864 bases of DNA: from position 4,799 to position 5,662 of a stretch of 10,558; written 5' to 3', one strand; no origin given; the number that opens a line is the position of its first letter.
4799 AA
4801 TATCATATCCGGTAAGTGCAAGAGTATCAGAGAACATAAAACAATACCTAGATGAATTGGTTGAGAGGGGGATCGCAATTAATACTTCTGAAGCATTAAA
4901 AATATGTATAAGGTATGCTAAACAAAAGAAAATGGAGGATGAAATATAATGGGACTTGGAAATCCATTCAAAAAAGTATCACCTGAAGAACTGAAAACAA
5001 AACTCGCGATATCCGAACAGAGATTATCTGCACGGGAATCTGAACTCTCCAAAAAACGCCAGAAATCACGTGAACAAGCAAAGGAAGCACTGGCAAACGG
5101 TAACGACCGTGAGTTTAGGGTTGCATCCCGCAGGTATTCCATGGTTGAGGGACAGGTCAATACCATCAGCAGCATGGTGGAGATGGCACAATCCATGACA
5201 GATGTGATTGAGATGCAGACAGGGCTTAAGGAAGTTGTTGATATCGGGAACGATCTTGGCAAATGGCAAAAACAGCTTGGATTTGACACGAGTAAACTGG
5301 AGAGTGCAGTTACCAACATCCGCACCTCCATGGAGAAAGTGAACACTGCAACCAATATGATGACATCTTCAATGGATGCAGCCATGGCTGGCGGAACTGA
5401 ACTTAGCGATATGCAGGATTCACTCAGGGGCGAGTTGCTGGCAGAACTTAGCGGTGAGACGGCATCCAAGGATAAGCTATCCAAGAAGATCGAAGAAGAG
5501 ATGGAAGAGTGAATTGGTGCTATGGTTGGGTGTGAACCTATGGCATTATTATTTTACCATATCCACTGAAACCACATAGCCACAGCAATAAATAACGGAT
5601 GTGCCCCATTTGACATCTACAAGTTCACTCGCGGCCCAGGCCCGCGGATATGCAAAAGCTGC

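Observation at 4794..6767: ESCRT-III-like plus Vps4-like (MIT-AAA) operon under an RHH regulator in an apparently euryarchaeal, FtsZ-type context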

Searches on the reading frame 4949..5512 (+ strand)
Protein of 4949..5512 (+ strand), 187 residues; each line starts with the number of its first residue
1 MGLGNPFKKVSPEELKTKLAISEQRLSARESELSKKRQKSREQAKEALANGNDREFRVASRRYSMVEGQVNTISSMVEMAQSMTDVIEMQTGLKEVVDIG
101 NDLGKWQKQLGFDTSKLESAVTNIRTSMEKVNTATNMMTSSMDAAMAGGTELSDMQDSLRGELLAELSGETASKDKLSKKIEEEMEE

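Call 3: search_protein_families(library=pfam, proteins=[window:4949-5512:+], max_evalue=1)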
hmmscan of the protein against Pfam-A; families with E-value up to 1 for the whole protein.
window:4949-5512:+ (187 aa): 7 families
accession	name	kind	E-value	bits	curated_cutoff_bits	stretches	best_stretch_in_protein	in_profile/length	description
PF03357.26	Snf7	-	0.0027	17.8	27.3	1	17-175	4-161/171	Snf7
PF15898.10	PRKG1_interact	-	0.018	16.1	32.4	1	12-83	13-85/101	cGMP-dependent protein kinase interacting domain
PF00700.27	Flagellin_C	-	0.018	15.8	23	1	100-139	8-47/86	Bacterial flagellin C-terminal helical region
PF02583.22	Trns_repr_metal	-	0.081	13.8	22.8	1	61-88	7-34/78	Metal-sensitive transcriptional repressor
PF08649.15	DASH_Dad1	-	0.21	12.2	31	1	120-154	9-43/55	DASH complex subunit Dad1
PF04513.17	Baculo_PEP_C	-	0.24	11.9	38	1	66-149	43-122/140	Baculovirus polyhedron envelope protein, PEP, C terminus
PF10167.14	BORCS8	-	0.41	11.1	25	1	93-150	41-97/112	BLOC-1-related complex sub-unit 8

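Call 4: search_protein_families(library=ncbifam, proteins=[window:4949-5512:+], max_evalue=0.1)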
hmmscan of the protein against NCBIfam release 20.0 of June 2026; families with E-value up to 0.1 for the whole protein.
window:4949-5512:+ (187 aa): 2 families
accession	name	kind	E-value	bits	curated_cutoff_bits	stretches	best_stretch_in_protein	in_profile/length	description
NF005802.0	PRK07657.1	equivalog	0.027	14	363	1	72-153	38-116/260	enoyl-CoA hydratase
NF033539.1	transpos_IS1380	equivalog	0.028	13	180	1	109-183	24-98/419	IS1380 family transposase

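Call 5: search_solved_structures(query=window:4949-5512:+, max_evalue=10, show_alignments=2)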
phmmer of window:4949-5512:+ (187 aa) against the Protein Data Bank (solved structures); distinct sequences matched with E-value up to 10: 3.
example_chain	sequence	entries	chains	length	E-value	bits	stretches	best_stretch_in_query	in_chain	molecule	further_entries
6qbi_A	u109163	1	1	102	0.02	18.8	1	94-139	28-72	Surface protein, mlp lipoprotein family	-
3kqf_A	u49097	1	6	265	0.11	16.4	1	54-155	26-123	Enoyl-CoA hydratase/isomerase family protein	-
9vla_A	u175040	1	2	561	0.45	14.4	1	43-125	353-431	PNGase Bb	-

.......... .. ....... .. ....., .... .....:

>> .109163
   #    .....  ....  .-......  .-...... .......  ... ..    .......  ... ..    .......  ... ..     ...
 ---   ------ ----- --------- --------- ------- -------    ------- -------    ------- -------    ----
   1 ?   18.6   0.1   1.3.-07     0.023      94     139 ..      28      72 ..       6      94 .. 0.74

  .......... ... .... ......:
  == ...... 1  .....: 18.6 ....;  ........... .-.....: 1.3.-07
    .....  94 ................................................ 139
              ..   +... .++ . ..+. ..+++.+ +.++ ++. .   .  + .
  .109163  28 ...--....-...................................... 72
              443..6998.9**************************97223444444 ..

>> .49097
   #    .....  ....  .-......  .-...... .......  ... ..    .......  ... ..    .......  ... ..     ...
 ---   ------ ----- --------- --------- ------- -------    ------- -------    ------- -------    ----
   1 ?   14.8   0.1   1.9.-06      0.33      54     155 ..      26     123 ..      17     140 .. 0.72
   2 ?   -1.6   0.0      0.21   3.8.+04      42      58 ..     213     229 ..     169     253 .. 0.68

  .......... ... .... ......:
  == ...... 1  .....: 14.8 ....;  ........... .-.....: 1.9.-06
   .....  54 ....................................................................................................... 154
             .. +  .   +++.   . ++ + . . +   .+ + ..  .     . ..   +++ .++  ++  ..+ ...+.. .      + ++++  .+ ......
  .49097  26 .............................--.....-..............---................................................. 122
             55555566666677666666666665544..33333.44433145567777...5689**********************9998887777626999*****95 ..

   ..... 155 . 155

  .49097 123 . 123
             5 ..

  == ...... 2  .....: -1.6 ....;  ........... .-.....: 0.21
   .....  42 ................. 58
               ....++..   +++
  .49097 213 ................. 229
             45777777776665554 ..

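Call 7: find_homologous_proteins(query=window:4949-5512:+, max_evalue=0.001)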
Query window:4949-5512:+ (187 aa): 76 proteins with E <= 0.001 among 263 candidates.
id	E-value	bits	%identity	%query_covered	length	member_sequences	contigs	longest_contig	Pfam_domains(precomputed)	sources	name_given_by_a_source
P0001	1.3e-97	343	91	100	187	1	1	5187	-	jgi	-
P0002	7.1e-97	340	90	100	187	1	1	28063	-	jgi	-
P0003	1.3e-95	336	89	100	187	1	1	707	-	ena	-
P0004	2.2e-95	335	89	100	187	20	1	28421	-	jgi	-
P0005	1.1e-94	333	89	100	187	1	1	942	-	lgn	-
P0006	2.7e-94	332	89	100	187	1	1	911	-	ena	-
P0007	2.8e-94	332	88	95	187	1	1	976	-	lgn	-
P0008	4.3e-94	331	88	100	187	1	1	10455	-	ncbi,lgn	-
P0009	4.5e-93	328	87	100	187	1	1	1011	-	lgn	-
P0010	4.8e-93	328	87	100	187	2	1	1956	-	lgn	-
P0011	2.2e-92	326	87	100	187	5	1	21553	-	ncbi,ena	-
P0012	2.9e-92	325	86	100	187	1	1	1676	-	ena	-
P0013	4.9e-92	324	86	100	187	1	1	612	-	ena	-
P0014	4.2e-91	321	86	99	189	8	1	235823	-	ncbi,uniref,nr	ncbi:hypothetical protein [Methanolobus vulcani]|uniref:Snf7 family protein n=1 Tax=Methanolobus vul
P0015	1.5e-90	320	86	99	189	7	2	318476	-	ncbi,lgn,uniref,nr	ncbi:hypothetical protein [Methanolobus bombayensis]|uniref:hypothetical protein n=1 Tax=Methanolobu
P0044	1.4e-78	281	74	100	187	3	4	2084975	-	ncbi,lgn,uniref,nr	ncbi:hypothetical protein [Methanohalophilus portucalensis]|uniref:Snf7 family protein n=2 Tax=Metha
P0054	1.9e-69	251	70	96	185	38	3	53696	-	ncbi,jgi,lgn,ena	ncbi:MAG: hypothetical protein WC556_12705 [Candidatus Methanoperedens sp.]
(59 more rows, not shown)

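Call 9: search_solved_structures(query=A1, max_evalue=10, show_alignments=3)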
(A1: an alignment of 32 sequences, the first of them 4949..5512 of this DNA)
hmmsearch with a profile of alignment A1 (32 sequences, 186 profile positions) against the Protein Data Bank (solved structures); distinct sequences matched with E-value up to 10: 13.
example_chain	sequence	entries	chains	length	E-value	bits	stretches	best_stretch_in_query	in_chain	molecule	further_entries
7p3r_A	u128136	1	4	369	0.062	16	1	50-131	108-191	MakA tetramer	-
6dfp_A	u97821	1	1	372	0.063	16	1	50-131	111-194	VCA0883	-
6ezv_X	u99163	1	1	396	0.074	15.7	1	50-131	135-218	Non-hemolytic enterotoxin lytic component L1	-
3kqf_A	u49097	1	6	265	0.14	14.8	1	98-151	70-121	Enoyl-CoA hydratase/isomerase family protein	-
3frr_A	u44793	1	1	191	0.27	13.9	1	10-57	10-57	Uncharacterized protein KIAA0174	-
13gh_C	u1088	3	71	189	0.31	13.7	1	10-57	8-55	IST1 homolog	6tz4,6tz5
3frs_A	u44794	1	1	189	0.36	13.5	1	10-57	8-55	Uncharacterized protein KIAA0174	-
6tza_A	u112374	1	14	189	0.43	13.2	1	10-57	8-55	IST1 homolog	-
3jc1_Aa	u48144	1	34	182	0.49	13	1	10-57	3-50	Increased Sodium Tolerance 1 (IST1)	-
13gj_A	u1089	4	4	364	1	12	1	10-57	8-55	IST1 homolog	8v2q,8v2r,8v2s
6e8g_S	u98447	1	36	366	1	12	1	10-57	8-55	IST1 homolog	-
2lud_A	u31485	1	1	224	3.6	10.2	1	93-180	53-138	Glycosylphosphatidylinositol-anchored merozoite surface protein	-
2jo7_A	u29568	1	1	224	4.2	10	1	93-180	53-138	Glycosylphosphatidylinositol-anchored merozoite surface protein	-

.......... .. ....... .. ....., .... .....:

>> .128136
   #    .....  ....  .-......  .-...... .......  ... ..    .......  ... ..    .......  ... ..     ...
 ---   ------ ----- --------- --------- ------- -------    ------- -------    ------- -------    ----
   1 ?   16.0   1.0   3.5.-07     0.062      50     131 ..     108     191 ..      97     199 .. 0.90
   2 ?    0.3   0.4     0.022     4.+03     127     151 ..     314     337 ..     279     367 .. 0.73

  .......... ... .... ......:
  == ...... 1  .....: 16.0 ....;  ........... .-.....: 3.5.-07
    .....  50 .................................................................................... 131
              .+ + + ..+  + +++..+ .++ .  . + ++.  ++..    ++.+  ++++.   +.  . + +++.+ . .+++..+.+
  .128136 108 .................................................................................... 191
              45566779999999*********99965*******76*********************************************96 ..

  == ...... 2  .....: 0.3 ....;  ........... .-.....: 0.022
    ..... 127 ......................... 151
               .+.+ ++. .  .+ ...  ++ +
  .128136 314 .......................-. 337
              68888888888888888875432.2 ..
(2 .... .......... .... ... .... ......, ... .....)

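Call 10: search_protein_families(library=pfam, alignment_id=A1, max_evalue=0.1)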
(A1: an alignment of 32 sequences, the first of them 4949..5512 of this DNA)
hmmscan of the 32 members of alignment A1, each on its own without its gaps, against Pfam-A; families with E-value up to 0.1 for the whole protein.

A. member 1, window:4949-5512:+ (187 aa): 4 families
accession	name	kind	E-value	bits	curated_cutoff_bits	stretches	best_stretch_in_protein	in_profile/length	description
PF03357.26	Snf7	-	0.0027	17.8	27.3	1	17-175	4-161/171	Snf7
PF15898.10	PRKG1_interact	-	0.018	16.1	32.4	1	12-83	13-85/101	cGMP-dependent protein kinase interacting domain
PF00700.27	Flagellin_C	-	0.018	15.8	23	1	100-139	8-47/86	Bacterial flagellin C-terminal helical region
PF02583.22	Trns_repr_metal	-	0.081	13.8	22.8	0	61-88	7-34/78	Metal-sensitive transcriptional repressor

B. families by the number of members that match (of 32 scanned): 27 families (the first 25 are shown)
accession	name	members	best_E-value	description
PF03357.26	Snf7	24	3.1e-05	Snf7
PF00700.27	Flagellin_C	11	9.3e-05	Bacterial flagellin C-terminal helical region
PF01565.28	FAD_binding_4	7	0.006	FAD binding domain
PF15898.10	PRKG1_interact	6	0.01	cGMP-dependent protein kinase interacting domain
PF00836.24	Stathmin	5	0.00027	Stathmin family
PF02583.22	Trns_repr_metal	3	0.0065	Metal-sensitive transcriptional repressor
PF10167.14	BORCS8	3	0.031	BLOC-1-related complex sub-unit 8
PF25578.1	EF-hand_STIM1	2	0.0016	Stromal interaction molecule 1-like, EF-hand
PF20891.2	DUF6844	2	0.012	Domain of unknown function (DUF6844)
PF13413.12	HTH_25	2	0.021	Helix-turn-helix domain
PF04513.17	Baculo_PEP_C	2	0.032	Baculovirus polyhedron envelope protein, PEP, C terminus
PF11053.13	DNA_Packaging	1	0.0023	Terminase DNA packaging enzyme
PF07195.17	FliD_C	1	0.0086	Flagellar hook-associated protein 2 C-terminus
PF24922.1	ACBP4_C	1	0.026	Acyl-CoA-binding domain-containing protein 4-6, C-terminal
PF11918.13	Peptidase_S41_N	1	0.026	N-terminal domain of Peptidase_S41 in eukaryotic IRBP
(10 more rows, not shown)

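Call 14: find_encoding_contigs(protein=P0044, flank=8000, max_places=2)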
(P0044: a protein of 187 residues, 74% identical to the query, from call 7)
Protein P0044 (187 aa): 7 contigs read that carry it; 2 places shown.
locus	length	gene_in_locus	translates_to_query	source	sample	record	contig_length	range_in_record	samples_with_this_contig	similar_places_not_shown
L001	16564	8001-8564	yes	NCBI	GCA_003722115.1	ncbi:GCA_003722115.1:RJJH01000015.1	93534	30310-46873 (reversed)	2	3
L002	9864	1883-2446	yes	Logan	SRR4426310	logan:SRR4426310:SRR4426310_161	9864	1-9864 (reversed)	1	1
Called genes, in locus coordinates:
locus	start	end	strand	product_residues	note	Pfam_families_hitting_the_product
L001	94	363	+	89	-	-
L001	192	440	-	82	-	-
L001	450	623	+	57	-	-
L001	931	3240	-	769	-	PF03781:FGE-sulfatase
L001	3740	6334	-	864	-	-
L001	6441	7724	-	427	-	PF01145:Band_7 (weak), PF12773:DZR (faint), PF13248:Zn_ribbon_3 (weak), PF13240:Zn_Ribbon_1 (weak)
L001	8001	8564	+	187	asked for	-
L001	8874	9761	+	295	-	PF05496:RuvB_N (faint), PF01637:ATPase_2 (faint), PF13191:AAA_16 (weak), PF00004:AAA, PF07724:AAA_2 (weak), PF07728:AAA_5 (weak), PF13173:AAA_14 (weak), PF17862:AAA_lid_3, +1 more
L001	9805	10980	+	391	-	-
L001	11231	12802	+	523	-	-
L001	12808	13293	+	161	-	-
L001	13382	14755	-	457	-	-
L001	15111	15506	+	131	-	-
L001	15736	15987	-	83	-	-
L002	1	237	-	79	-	?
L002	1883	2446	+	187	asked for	-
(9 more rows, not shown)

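Call 15: find_encoding_contigs(protein=P0054, flank=8000, max_places=2)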
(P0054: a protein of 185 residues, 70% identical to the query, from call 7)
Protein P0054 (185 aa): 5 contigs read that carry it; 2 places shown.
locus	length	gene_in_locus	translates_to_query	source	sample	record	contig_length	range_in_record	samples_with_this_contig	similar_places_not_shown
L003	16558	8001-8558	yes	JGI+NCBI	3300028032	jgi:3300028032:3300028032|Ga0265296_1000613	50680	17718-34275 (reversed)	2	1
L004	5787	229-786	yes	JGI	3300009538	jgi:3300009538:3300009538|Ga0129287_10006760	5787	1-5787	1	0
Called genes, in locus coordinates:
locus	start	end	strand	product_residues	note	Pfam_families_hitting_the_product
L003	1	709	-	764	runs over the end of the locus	PF04212:MIT (faint)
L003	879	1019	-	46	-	-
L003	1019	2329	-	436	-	-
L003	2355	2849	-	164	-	-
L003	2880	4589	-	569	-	PF13240:Zn_Ribbon_1 (weak)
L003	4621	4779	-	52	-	-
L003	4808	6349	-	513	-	-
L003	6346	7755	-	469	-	PF01145:Band_7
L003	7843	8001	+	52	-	-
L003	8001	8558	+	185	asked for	-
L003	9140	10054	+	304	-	-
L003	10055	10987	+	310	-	-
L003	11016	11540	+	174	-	-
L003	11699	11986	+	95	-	-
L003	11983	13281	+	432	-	-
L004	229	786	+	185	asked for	-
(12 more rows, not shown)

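Call 16: find_related_loci(query=A1, collection=genome_contigs, flank=10000)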
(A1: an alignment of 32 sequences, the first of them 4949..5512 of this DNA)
Query A1 (187 aa) in genome_contigs; peptide patterns used: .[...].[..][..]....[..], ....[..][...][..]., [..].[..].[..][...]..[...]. (x = any residue, [..] = any of these).
251 stretches matched a pattern; 40 encode a relative of the query (tblastn E <= 1e-3); 40 distinct loci.
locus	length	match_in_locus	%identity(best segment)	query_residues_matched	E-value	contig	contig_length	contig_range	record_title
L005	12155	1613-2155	90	1-181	6e-107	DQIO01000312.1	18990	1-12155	MAG TPA_asm: Methanosarcinaceae archaeon isolate HMMV2 LBLEPAFP_23, whole genome shotgun sequence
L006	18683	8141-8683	89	1-181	5e-106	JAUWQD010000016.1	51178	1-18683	MAG: Methanosarcinaceae archaeon isolate CSMAG_2493 CSMAG_2493_k141_780607_length_51178_cov_26.0259, whole genome shotgu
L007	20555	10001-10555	88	1-185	9e-105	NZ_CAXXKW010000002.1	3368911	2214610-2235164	MAG: uncultured Methanolobus sp. isolate 63462039-51cf-4655-9c85-af1f4e349c88 contig_2, whole genome shotgun sequence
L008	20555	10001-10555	86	1-185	8e-104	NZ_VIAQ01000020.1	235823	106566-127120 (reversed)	Methanolobus vulcani strain B1d B1D_S11_L001_R1_001_11__paired__contig_16, whole genome shotgun sequence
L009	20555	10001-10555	86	1-185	9e-104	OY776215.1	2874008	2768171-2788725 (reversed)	MAG: uncultured Methanolobus sp. isolate 56865bd2-6141-42f0-955c-5236203a12ea genome assembly, chromosome: 1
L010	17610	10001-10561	86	1-187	5e-104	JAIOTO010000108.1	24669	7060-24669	MAG: Methanosarcinaceae archaeon isolate SMBSF72 bin_84_k127_179783, whole genome shotgun sequence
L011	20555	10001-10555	86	1-185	2e-103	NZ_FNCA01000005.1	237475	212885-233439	Methanolobus vulcani strain PL 12/M, whole genome shotgun sequence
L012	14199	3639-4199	85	1-187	2e-103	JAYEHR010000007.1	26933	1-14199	MAG: Methanobacteriota archaeon isolate MAG213 MAG213_7, whole genome shotgun sequence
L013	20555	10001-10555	86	1-185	3e-103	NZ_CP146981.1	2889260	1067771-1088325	Methanolobus sp. WCC5 chromosome, complete genome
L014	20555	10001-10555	86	1-185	5e-103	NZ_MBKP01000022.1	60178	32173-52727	Methanolobus psychrotolerans strain YSF-03 NODE_23_length_59948_cov_35.686428, whole genome shotgun sequence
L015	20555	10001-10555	86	1-185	7e-103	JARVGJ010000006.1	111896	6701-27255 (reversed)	MAG: Methanolobus sp. isolate M17C-73-03 NODE_6_length_111896_cov_7.083984, whole genome shotgun sequence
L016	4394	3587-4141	85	1-185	9e-103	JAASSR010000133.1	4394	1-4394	MAG: Methanolobus sp. isolate KhS_metabat.2 KhS_C12476, whole genome shotgun sequence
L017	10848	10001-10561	84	1-187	1e-102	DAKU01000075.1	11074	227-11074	MAG TPA_asm: Methanosarcinaceae archaeon UBA470 UBA470_contig_16144, whole genome shotgun sequence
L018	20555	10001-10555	86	1-185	1e-102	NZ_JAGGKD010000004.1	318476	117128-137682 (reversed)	Methanolobus bombayensis strain DSM 7082 Ga0451168_04, whole genome shotgun sequence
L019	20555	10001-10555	85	1-185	9e-102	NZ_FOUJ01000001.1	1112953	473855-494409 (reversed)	Methanolobus profundi strain Mob M, whole genome shotgun sequence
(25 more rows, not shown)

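Call 17: predict_structure(alignment_id=A1)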
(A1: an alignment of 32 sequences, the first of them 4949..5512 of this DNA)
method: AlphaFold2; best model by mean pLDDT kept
length: 187 residues; sequences in the alignment: 32
mean_pLDDT: 78.5   pTM: 0.54
mean pLDDT of the five models: 78.5, 72.6, 69.4, 68.8, 65.5
residues with pLDDT >= 90: 19; 70-90: 127; 50-70: 33; < 50: 8
segments of 3 or more residues with pLDDT < 50: 1-8
pLDDT, mean of each block of 10 residues (from residue 1): 45 79 88 91 90 89 88 85 84 85 83 82 83 77 61 74 79 59 65
secondary structure, 60 per line:
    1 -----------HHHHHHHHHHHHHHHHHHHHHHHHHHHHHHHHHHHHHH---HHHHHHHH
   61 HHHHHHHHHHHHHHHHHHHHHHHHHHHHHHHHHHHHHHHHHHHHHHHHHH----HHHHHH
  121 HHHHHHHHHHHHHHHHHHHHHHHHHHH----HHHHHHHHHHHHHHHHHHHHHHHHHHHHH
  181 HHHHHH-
elements in order: H12-49 H53-110 H115-147 H152-186

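Call 55: search_protein_representatives(alignment_id=A1)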
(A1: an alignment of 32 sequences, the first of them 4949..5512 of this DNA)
Query: 32 sequences, 186 profile positions. Proteins with E-value up to 0.001 (for the whole library): 79; up to 1e-10: 53; up to 1e-30: 30. The best 79 are listed.
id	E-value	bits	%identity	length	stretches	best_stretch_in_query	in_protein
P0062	4.6e-81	287.0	-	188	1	4-184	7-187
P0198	1.4e-76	272.4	-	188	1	1-185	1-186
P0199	2.2e-60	219.6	-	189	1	4-183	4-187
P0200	8.0e-60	217.8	-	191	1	11-181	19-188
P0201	1.5e-57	210.4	-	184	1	3-183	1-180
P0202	3.1e-55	202.8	-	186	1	1-181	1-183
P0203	3.7e-51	189.5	-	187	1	3-184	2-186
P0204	2.4e-50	186.9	-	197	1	7-184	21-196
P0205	5.1e-49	182.6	-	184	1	3-183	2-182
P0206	6.7e-49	182.2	-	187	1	5-181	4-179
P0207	3.2e-46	173.4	-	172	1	21-184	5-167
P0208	1.1e-45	171.7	-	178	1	13-182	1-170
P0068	2.3e-45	170.6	-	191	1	78-185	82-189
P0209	1.5e-43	164.8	-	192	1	7-180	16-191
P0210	1.5e-43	164.8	-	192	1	5-184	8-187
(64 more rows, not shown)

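Call 57: search_protein_families(library=pfam, alignment_id=A4, max_evalue=0.01)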
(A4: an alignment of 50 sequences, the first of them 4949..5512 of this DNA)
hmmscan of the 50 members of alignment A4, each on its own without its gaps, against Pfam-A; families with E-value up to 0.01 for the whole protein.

A. member 1, window:4949-5512:+ (187 aa): 1 family
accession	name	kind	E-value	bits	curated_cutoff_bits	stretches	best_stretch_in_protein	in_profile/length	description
PF03357.26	Snf7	-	0.0027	17.8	27.3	1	17-175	4-161/171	Snf7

B. families by the number of members that match (of 50 scanned): 13 families
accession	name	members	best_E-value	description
PF03357.26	Snf7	13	6.9e-07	Snf7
PF04309.18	G3P_antiterm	1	0.0002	Glycerol-3-phosphate responsive antiterminator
PF07464.16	ApoLp-III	1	0.001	Apolipophorin-III precursor (apoLp-III)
PF04963.19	Sigma54_CBD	1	0.002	Sigma-54 factor, core binding domain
PF25804.1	SYNE3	1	0.0032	Nesprin-3 domain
PF14523.12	Syntaxin_2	1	0.0032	Syntaxin-like protein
PF12128.14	DUF3584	1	0.0039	Protein of unknown function (DUF3584)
PF16159.10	FOXP-CC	1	0.0069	FOXP coiled-coil domain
PF11802.13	CENP-K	1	0.0076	Centromere-associated protein K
PF19506.4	DUF6040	1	0.0076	Family of unknown function (DUF6040)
PF07195.17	FliD_C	1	0.0079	Flagellar hook-associated protein 2 C-terminus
PF02403.27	Seryl_tRNA_N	1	0.0093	Seryl-tRNA synthetase N-terminal domain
PF14106.11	DUF4279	1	0.0096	Domain of unknown function (DUF4279)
